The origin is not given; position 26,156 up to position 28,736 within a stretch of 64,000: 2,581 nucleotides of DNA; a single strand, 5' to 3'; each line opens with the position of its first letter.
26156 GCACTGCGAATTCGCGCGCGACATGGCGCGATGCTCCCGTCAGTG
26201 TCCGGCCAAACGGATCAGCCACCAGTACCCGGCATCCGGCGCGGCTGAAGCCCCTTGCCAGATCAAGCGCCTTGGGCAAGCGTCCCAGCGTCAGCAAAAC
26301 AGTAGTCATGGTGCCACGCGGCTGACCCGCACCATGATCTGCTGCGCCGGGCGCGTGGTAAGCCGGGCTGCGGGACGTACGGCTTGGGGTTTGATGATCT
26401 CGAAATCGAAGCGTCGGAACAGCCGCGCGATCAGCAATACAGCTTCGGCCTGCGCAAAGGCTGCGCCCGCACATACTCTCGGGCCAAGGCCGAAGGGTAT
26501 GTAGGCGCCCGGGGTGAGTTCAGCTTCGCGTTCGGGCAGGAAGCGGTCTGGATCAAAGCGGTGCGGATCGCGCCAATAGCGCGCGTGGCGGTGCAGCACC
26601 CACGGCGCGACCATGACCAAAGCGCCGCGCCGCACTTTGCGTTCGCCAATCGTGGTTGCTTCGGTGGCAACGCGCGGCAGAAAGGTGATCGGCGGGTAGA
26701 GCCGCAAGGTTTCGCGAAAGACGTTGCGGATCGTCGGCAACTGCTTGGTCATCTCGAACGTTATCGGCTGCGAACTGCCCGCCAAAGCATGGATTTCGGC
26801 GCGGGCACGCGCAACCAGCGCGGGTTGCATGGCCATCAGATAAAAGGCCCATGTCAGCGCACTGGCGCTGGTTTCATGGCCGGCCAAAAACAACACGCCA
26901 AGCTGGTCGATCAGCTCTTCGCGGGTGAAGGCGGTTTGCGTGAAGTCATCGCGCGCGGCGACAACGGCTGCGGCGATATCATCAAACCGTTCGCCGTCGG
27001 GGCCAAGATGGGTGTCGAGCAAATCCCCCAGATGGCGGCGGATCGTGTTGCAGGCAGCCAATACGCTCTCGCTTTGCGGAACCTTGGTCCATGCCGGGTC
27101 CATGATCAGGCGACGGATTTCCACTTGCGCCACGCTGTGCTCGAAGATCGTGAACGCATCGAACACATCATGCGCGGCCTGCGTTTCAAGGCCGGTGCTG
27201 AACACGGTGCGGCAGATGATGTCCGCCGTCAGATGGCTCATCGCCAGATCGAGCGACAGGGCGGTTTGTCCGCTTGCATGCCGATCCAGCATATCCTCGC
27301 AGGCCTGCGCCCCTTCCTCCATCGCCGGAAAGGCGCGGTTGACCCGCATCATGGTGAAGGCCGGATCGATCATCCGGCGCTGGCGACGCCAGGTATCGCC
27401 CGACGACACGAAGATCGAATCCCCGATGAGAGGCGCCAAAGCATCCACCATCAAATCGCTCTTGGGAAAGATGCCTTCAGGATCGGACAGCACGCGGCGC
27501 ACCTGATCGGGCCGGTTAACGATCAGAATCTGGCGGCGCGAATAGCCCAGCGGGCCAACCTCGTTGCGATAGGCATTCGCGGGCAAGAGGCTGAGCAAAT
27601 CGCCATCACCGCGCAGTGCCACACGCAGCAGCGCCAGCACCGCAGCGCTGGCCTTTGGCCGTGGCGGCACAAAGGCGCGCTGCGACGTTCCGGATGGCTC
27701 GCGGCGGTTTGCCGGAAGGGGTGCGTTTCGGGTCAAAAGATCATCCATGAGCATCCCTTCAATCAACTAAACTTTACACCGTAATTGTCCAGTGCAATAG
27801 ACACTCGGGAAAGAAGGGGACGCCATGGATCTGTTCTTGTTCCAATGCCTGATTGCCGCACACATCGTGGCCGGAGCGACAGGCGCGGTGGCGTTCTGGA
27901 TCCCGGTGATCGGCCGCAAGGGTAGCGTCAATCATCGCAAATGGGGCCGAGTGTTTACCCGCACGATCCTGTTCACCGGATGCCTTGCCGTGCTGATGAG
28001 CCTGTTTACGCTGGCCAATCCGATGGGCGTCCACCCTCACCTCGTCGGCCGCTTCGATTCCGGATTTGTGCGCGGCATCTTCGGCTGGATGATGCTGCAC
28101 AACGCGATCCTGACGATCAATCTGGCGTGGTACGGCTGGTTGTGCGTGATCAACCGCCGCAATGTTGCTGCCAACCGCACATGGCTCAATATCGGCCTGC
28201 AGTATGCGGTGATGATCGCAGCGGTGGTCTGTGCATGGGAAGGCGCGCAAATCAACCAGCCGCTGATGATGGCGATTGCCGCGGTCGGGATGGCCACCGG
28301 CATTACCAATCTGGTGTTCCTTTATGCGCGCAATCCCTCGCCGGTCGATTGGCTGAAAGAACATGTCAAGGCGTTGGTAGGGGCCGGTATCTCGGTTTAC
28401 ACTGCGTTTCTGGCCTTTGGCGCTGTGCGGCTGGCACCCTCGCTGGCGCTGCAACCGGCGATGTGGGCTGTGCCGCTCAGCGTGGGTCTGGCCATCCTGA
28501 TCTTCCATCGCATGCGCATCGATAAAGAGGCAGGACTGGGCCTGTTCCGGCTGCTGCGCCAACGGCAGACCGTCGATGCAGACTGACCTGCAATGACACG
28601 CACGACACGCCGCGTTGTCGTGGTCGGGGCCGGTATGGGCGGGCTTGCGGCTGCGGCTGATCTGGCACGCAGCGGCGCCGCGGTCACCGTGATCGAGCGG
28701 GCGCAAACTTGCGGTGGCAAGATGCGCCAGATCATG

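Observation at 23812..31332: Candidate new carotenoid-tailoring module: crtC, crtD and crtY interleaved with a P450, an ATP-grasp enzyme and a DUF2306-like membrane protein under shared PpsR-type boxes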

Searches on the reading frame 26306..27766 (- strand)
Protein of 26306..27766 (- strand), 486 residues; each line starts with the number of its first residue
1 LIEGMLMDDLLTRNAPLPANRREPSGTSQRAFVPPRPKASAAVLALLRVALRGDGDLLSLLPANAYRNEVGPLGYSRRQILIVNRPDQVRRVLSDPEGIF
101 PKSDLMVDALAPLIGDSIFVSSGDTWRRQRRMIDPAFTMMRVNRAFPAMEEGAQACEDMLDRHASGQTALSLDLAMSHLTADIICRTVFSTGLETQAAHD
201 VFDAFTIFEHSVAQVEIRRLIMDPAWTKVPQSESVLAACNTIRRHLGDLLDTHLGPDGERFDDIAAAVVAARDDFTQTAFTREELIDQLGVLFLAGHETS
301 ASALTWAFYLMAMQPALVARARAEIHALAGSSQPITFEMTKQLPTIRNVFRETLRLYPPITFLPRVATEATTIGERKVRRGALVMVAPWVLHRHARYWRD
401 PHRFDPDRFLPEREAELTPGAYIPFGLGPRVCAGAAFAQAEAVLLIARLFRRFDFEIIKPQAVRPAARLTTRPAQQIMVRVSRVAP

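Call 3: search_protein_families(library=pfam, proteins=[window:26306-27766:-], max_evalue=0.01)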
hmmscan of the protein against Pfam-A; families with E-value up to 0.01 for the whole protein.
window:26306-27766:- (486 aa): 1 family
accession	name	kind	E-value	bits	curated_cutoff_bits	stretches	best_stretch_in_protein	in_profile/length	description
PF00067.27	p450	-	1.3e-72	245.5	22.8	1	76-468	42-447/462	Cytochrome P450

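Call 4: search_protein_families(library=ncbifam, proteins=[window:26306-27766:-], max_evalue=0.01)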
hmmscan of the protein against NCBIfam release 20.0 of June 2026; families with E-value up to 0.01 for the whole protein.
window:26306-27766:- (486 aa): 10 families
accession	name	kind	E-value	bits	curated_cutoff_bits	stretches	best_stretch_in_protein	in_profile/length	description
NF051859.1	AlbFlvMonOxTrpSyn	equivalog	2.8e-49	167.9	700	1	77-482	61-456/457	bifunctional albaflavenone monooxygenase/terpene synthase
NF050147.1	aminopyruv_ApyO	equivalog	7.3e-46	156.7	525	1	114-483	76-423/444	RiPP biosynthesis cytochrome P450 ApyO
NF045812.1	PentlenOxigase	equivalog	3.1e-44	151.6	800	1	83-483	49-439/444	pentalenene oxygenase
TIGR04538.1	P450_cycloAA_1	subfamily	3.3e-14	52.5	500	1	339-454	251-367/395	cytochrome P450, cyclodipeptide synthase-associated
TIGR04515.1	P450_rel_GT_act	subfamily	2.4e-11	43.6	343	1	285-442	214-350/386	P450-derived glycosyltransferase activator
NF045816.1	PentlenlactSyn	equivalog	1.1e-08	34.2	700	1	261-453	200-366/396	pentalenolactone synthase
NF041177.1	Cyp119_Thmprot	equivalog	3e-08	32.8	680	1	350-458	246-346/368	cytochrome P450 Cyp119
NF041802.1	P450_SolI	exception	3.2e-07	29.2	850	1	346-454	296-396/424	solanimycin biosynthesis cytochrome P450 SolI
NF053744.1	FAProxCypCBc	equivalog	2.2e-05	23.2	600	1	346-457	276-388/416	CYP152 family fatty-acid peroxygenase CypC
TIGR04458.1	CYP450_TxtE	equivalog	0.00039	19.2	500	1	262-454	211-376/403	4-nitrotryptophan synthase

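Call 34: search_solved_structures(query=window:26306-27748:-, max_evalue=1e-20)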
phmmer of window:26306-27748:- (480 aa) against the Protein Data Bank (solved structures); distinct sequences matched with E-value up to 1e-20: 179 (the best 60 are shown).
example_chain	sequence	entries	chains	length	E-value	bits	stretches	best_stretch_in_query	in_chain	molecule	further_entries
6j94_A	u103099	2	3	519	2.1e-47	165.2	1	66-465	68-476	Protein LUTEIN DEFICIENT 5, chloroplastic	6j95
7wzl_A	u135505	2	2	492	2.4e-47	165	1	61-464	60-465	Putative cytochrome P450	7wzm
6l8i_A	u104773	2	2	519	6.1e-47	163.6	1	66-465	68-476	Protein LUTEIN DEFICIENT 5, chloroplastic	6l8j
2q9f_A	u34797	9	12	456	5.1e-40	140.8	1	72-472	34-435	Cytochrome P450 46A1 | Cholesterol 24-hydroxylase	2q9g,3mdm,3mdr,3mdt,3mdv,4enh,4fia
7lrl_A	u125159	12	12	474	5.7e-40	140.7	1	72-472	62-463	Cholesterol 24-hydroxylase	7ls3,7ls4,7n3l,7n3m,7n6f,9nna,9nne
4r20_A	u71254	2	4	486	2.5e-37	131.9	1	74-451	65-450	Cytochrome P450 family 17 polypeptide 2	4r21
5vcd_A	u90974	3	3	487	4.7e-35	124.5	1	71-455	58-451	Cytochrome P450 3A4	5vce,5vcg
3dbg_A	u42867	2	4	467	2.4e-34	122.2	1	100-472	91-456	Putative cytochrome P450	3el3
6ma7_A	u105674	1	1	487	2.4e-34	122.1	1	72-456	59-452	Cytochrome P450 3A4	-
4ny4_A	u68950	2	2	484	2.4e-34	122.1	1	72-456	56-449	Cytochrome P450 3A4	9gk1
1w0e_A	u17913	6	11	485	2.5e-34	122.1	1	72-456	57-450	CYTOCHROME P450 3A4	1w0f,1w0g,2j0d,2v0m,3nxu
1tqn_A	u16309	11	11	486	2.5e-34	122.1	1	72-456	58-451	cytochrome P450 3A4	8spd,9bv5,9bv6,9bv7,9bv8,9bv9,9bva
7lxl_A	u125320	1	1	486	2.5e-34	122.1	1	72-456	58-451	Cytochrome P450 3A4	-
3tjs_A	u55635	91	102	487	2.5e-34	122.1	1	72-456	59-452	Cytochrome P450 3A4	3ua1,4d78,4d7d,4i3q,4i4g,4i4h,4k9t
4d6z_A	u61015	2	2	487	3.1e-34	121.8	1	72-456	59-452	CYTOCHROME P450 3A4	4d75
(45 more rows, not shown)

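Call 100: search_solved_structures(query=window:26306-27748:-, max_evalue=1e-45, show_alignments=2)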
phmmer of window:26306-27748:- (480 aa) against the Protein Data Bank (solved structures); distinct sequences matched with E-value up to 1e-45: 3.
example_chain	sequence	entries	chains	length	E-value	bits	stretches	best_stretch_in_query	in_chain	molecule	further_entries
6j94_A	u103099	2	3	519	2.1e-47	165.2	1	66-465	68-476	Protein LUTEIN DEFICIENT 5, chloroplastic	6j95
7wzl_A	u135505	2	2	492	2.4e-47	165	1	61-464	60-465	Putative cytochrome P450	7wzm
6l8i_A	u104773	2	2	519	6.1e-47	163.6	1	66-465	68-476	Protein LUTEIN DEFICIENT 5, chloroplastic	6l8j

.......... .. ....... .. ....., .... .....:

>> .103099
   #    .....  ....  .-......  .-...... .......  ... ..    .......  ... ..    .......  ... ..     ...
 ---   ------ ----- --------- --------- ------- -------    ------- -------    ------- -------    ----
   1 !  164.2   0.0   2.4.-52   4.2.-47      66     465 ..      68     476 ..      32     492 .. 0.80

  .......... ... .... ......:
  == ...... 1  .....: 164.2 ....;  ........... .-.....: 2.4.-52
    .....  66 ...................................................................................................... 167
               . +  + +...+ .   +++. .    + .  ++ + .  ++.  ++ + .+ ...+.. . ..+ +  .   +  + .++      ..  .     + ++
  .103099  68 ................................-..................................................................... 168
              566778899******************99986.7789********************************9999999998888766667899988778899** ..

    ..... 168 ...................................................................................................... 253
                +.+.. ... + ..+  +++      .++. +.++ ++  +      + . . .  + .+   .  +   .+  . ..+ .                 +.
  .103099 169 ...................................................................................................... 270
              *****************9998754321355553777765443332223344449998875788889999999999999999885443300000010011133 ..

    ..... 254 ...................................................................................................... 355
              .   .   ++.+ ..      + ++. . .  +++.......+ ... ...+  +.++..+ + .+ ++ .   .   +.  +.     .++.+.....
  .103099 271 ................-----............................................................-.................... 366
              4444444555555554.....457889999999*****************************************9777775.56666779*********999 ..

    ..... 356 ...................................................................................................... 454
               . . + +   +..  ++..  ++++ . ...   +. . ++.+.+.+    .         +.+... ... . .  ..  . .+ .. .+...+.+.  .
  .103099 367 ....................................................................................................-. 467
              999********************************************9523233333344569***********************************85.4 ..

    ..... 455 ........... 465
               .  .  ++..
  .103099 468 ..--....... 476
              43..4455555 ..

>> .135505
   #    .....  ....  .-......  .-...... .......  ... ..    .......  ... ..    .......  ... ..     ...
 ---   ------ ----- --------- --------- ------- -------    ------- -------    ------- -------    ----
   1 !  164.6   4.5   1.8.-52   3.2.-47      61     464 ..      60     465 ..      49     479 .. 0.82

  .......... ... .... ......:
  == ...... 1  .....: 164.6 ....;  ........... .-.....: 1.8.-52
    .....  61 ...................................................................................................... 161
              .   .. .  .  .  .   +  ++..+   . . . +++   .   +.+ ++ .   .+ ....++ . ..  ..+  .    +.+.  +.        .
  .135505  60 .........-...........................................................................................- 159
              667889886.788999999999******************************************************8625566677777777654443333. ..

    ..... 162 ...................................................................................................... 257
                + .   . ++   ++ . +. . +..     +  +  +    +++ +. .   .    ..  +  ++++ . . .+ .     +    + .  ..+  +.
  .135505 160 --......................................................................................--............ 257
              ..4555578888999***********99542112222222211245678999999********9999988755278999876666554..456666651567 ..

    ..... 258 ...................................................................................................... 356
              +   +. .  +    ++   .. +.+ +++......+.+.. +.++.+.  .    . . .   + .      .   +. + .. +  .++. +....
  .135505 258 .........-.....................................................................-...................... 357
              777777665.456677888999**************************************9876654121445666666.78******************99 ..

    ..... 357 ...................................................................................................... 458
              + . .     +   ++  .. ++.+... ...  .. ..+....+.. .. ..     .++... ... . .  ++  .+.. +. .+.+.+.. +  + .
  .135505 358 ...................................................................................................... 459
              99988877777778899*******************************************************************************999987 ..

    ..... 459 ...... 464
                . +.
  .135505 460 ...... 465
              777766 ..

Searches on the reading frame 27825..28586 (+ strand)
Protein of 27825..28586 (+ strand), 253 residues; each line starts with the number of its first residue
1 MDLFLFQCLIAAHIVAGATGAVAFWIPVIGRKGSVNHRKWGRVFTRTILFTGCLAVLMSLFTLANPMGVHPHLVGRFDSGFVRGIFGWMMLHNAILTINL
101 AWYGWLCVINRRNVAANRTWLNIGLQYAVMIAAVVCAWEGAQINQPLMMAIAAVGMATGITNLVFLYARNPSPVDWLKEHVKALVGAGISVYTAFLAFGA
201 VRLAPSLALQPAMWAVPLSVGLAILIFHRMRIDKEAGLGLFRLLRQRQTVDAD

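Call 3: search_protein_families(library=pfam, proteins=[window:27825-28586:+], max_evalue=0.01)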
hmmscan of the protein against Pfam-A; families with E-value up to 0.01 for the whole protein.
window:27825-28586:+ (253 aa): 0 families

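Call 4: search_protein_families(library=ncbifam, proteins=[window:27825-28586:+], max_evalue=0.01)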
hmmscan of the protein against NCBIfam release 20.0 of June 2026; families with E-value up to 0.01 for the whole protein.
window:27825-28586:+ (253 aa): 0 families

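Call 39: search_protein_families(library=pfam, alignment_id=A2, max_evalue=10)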
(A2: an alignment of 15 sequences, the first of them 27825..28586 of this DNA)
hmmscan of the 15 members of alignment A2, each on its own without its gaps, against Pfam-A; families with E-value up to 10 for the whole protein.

A. member 1, window:27825-28586:+ (253 aa): 1 family
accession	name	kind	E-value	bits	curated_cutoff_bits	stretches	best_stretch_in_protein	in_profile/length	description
PF10067.14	DUF2306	-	0.72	10.4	31.6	1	10-138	5-111/147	Predicted membrane protein (DUF2306)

B. families by the number of members that match (of 15 scanned): 7 families
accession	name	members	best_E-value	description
PF10067.14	DUF2306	13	6.5e-05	Predicted membrane protein (DUF2306)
PF04971.17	Phage_holin_2_1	6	0.38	Bacteriophage P21 holin S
PF19779.4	DUF6264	2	0.068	Family of unknown function (DUF6264)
PF10247.14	Romo1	1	0.022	Reactive mitochondrial oxygen species modulator 1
PF19601.4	DUF6106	1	0.29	Family of unknown function (DUF6106)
PF06749.17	DUF1218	1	4.2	Protein of unknown function (DUF1218)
PF14316.11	DUF4381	1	6.3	Domain of unknown function (DUF4381)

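Call 44: predict_structure(alignment_id=A2)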
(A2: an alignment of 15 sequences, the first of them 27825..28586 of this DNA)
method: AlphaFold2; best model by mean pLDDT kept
length: 253 residues; sequences in the alignment: 15
mean_pLDDT: 79.0   pTM: 0.76
mean pLDDT of the five models: 79.0, 78.8, 77.5, 76.5, 75.7
residues with pLDDT >= 90: 58; 70-90: 134; 50-70: 48; < 50: 13
segments of 3 or more residues with pLDDT < 50: 241-253
pLDDT, mean of each block of 10 residues (from residue 1): 86 84 67 69 85 92 92 87 90 90 83 84 94 95 89 88 84 73 74 66 62 69 73 63 46 41
secondary structure, 60 per line:
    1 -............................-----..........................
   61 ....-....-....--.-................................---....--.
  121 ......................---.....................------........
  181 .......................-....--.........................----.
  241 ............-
elements in order: H2-29 H35-64 H66-69 H79-110 H114-117 H120-142 H146-166 H173-203 H205-208 H211-235 H240-252

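Call 50: fold_search(model_id=the predicted structure, library=pdb)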
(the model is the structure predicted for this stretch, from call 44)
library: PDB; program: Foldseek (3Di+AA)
matches with E <= 10: 744; with E <= 0.001: 0
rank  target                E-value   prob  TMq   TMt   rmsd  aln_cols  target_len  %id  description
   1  8irs_R                1.3e-01  0.47  0.23  0.23  21.6       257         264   18  Dopamine Receptor D2R-Gi-Rotigotine complex (released 2023-06-07)
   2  8u02_R                1.6e-01  0.51  0.24  0.23  21.0       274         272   12  CryoEM structure of D2 dopamine receptor in complex with GoA KE mutant and dopamine (released 2024-08-21)
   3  9f33_R                1.8e-01  0.57  0.26  0.25  20.2       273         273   11  Cryo-EM structure of Dopamine 3 Receptor:Go complex bound to bitopic FOB02-04A - Conformation A (released 2024-09-18)
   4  7xjj_E                1.9e-01  0.47  0.26  0.25  16.5       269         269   12  Cryo-EM structure of the galanin-bound GALR1-miniGo complex (released 2023-05-03)
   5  9vo2_R                2.4e-01  0.38  0.26  0.23  17.1       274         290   12  Cryo-EM structure of the OXGR1(CA)-Gq complex (released 2026-03-18)
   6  6oij_R                2.9e-01  0.47  0.32  0.28  12.5       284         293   13  Muscarinic acetylcholine receptor 1-G11 protein complex (released 2019-05-08)
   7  7wbj_R                3.3e-01  0.51  0.30  0.23  15.9       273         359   12  Cryo-EM structure of N-terminal modified human vasoactive intestinal polypeptide receptor 2 (VIP2R) in complex with PA (released 2022-05-18)
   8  8haf_R                3.5e-01  0.41  0.26  0.20  22.0       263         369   13  PTHrP-PTH1R-Gs complex (released 2022-12-21)
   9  7v9l_R                3.6e-01  0.33  0.24  0.23  21.0       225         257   12  Cryo-EM structure of the SV1-Gs complex. (released 2022-04-06)
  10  8iru_R                3.6e-01  0.23  0.23  0.22  20.7       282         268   12  Dopamine Receptor D4R-Gi-Rotigotine complex (released 2023-06-21)
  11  6w2y_A                3.6e-01  0.23  0.21  0.10  19.5       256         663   13  CryoEM Structure of GABAB1b Homodimer (released 2020-07-01)
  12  4buo_B                3.8e-01  0.21  0.21  0.18  20.7       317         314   11  High Resolution Structure of Thermostable Agonist-bound Neurotensin Receptor 1 Mutant without Lysozyme Fusion (released 2014-01-29)
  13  8xgs_A                4.5e-01  0.25  0.24  0.21  21.5       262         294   14  a peptide receptor complex structure (released 2024-10-30)
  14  8jlz_R                4.8e-01  0.44  0.30  0.29  15.7       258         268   13  ST1936-5HT6R complex (released 2023-06-28)
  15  9lle_R                4.8e-01  0.33  0.25  0.24  21.8       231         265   11  Cryo-EM structure of D1R-Gs in complex with de novo designed GEM targeting TM1/2/4 (released 2026-03-04)
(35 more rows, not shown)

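Call 82: find_homologous_proteins(query=A2, max_evalue=0.00001)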
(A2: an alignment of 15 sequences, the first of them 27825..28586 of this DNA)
Query A2 (15 sequences) (253 aa, profile of the alignment): 1668 proteins with E <= 0.00001 among 8000 candidates; the best 120 are listed.
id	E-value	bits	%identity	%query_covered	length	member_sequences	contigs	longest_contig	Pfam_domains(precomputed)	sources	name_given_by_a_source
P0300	5.0e-138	477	76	100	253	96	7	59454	-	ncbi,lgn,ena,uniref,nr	ncbi:hypothetical protein [Novosphingobium sp.]|uniref:hypothetical protein n=1 Tax=Novosphingobium 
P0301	5.8e-138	477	100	100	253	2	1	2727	-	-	-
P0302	2.6e-137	474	97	100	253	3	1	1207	-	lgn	-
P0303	1.0e-136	472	95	100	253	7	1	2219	-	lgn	-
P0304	1.8e-136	472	90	100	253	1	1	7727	-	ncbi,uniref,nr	ncbi:hypothetical protein [Sphingomonas sp. 37zxx]|uniref:hypothetical protein n=1 Tax=Sphingomonas 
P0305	1.2e-135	469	87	100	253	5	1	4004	-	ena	-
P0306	6.3e-135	467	83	95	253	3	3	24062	-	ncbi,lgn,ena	-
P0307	1.3e-132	459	63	93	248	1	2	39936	-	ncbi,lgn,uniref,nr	ncbi:hypothetical protein [Paracraurococcus ruber]|uniref:DUF2306 domain-containing protein n=1 Tax=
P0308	1.2e-131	456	68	100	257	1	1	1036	-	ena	-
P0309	2.9e-131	455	66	100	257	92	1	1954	-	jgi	jgi:hypothetical protein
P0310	1.4e-130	452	70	100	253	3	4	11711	-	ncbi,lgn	-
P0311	1.5e-130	452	70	100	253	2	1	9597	-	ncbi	-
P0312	1.7e-130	452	63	93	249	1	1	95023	-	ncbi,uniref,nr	ncbi:hypothetical protein [Roseicella aquatilis]|uniref:DUF2306 domain-containing protein n=1 Tax=Ro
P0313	2.4e-129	448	69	99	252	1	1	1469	-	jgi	jgi:hypothetical protein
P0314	2.8e-129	448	62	93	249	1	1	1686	-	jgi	jgi:hypothetical protein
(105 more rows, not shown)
